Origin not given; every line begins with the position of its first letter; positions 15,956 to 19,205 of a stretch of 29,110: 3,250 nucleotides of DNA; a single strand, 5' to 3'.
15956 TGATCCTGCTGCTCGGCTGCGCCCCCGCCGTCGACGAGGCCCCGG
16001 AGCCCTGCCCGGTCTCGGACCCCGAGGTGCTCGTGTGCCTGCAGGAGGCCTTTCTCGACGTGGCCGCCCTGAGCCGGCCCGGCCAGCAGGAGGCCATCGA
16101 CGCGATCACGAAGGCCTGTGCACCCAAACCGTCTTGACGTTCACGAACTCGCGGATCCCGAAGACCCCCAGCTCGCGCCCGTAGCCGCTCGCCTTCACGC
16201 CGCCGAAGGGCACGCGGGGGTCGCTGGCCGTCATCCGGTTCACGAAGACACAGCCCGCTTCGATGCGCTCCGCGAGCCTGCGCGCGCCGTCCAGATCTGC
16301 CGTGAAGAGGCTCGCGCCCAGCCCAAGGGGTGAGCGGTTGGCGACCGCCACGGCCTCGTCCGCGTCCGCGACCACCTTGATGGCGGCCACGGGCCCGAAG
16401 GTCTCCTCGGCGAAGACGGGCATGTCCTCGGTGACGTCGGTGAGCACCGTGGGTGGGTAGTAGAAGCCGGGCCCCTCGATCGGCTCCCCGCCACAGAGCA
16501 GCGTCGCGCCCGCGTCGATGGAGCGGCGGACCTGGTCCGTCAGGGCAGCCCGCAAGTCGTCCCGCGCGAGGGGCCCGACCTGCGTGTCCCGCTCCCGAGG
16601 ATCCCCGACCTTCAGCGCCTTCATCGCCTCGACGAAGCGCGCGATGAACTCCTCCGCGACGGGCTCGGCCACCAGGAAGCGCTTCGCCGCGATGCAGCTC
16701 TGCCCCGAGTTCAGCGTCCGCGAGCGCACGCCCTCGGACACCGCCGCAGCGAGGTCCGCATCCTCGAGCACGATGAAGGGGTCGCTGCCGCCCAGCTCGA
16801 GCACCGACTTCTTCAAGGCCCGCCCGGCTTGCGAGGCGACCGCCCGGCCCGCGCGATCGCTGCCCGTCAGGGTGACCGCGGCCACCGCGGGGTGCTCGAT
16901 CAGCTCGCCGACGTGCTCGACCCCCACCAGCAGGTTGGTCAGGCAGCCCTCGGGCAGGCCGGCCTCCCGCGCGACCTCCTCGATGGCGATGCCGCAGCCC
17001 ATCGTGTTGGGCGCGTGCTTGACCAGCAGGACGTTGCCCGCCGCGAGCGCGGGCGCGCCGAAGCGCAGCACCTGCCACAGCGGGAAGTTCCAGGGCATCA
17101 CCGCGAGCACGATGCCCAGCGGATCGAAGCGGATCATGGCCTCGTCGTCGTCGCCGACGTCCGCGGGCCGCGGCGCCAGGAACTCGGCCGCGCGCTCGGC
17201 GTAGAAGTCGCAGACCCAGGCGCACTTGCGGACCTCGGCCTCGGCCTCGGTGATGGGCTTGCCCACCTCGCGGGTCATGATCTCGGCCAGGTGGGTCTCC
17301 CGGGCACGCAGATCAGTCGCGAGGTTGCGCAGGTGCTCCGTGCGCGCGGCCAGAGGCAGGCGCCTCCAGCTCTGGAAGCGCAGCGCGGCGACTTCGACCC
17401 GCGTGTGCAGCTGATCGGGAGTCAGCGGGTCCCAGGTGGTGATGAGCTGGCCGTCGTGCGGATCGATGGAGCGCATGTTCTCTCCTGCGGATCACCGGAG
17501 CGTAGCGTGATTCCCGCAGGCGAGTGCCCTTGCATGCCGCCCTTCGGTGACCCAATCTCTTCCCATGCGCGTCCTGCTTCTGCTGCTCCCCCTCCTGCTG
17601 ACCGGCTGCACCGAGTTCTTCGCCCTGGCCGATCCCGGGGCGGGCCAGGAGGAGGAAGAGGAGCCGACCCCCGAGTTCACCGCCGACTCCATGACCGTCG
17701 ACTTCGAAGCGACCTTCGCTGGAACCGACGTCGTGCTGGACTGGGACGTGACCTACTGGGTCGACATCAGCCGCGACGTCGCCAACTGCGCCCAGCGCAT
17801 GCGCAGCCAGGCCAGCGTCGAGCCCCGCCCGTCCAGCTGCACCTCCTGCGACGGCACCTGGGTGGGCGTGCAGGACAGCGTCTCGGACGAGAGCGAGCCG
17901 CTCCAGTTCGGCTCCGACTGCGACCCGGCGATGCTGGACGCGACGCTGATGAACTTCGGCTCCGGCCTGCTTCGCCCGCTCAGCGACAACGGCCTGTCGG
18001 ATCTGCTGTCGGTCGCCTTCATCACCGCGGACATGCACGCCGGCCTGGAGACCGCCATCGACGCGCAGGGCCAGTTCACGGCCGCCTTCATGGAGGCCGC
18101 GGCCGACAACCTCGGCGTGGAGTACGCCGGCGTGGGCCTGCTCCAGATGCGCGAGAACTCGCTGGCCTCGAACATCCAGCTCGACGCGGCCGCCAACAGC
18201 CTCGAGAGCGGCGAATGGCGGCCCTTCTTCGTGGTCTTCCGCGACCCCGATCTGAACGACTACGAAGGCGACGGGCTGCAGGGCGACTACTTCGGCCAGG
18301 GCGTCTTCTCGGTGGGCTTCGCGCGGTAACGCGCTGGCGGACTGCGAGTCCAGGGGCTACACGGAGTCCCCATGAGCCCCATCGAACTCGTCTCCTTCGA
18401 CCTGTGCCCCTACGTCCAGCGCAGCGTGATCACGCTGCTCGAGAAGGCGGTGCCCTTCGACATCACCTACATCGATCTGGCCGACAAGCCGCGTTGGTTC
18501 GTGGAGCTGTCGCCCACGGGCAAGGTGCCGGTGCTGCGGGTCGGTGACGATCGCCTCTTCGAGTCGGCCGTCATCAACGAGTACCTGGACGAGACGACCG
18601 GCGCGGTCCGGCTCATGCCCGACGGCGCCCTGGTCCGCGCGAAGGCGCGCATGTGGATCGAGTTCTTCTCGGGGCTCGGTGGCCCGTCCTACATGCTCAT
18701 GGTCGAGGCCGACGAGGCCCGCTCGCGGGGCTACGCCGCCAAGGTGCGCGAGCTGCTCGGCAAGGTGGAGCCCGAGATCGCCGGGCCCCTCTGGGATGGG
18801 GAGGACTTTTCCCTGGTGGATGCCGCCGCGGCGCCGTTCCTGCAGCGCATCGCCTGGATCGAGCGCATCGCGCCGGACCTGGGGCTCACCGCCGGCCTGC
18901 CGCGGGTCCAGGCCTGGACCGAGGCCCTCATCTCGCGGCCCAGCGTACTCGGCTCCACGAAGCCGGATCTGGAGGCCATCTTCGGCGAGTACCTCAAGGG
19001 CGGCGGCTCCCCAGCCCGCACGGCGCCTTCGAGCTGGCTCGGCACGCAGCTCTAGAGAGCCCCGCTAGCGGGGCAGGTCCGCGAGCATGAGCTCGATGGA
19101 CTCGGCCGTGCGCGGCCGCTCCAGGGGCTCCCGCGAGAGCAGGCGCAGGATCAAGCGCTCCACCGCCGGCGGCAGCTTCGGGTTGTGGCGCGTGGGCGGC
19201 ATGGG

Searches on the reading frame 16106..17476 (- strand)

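Call 14: search_protein_families(library=pfam, proteins=[window:16106-17476:-], max_evalue=0.001)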
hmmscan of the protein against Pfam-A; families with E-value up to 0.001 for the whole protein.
window:16106-17476:- (456 aa): 1 family
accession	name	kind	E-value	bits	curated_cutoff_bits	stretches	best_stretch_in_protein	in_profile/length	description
PF00171.27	Aldedh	-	1.6e-138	462.6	23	1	2-450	10-461/461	Aldehyde dehydrogenase family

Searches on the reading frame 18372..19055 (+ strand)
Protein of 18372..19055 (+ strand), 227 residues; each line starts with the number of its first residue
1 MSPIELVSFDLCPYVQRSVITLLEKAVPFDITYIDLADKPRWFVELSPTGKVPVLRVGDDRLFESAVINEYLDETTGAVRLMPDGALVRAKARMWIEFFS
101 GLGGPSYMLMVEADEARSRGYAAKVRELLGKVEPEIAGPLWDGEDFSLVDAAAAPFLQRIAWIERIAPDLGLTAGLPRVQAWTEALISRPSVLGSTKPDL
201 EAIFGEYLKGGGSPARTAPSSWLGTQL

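Call 14: search_protein_families(library=pfam, proteins=[window:18372-19055:+], max_evalue=0.001)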
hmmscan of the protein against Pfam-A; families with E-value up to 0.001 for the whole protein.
window:18372-19055:+ (227 aa): 6 families
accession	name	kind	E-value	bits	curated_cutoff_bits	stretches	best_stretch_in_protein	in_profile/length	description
PF13409.12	GST_N_2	-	6.4e-18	65.6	25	1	12-75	2-70/70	Glutathione S-transferase, N-terminal domain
PF13417.12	GST_N_3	-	3.9e-16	59.6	22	1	6-76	1-71/75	Glutathione S-transferase, N-terminal domain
PF02798.26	GST_N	-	9.9e-10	39.1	20.9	1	4-74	3-76/76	Glutathione S-transferase, N-terminal domain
PF22441.2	CLIC-like_N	-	1.2e-07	32.3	23.5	1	11-75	18-82/86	CLIC-like N-terminal domain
PF13410.11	GST_C_2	-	1.2e-07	32.2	24.9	1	121-185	7-69/69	Glutathione S-transferase, C-terminal domain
PF00043.30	GST_C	-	4.7e-06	27.2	20.7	1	123-190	29-93/93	Glutathione S-transferase, C-terminal domain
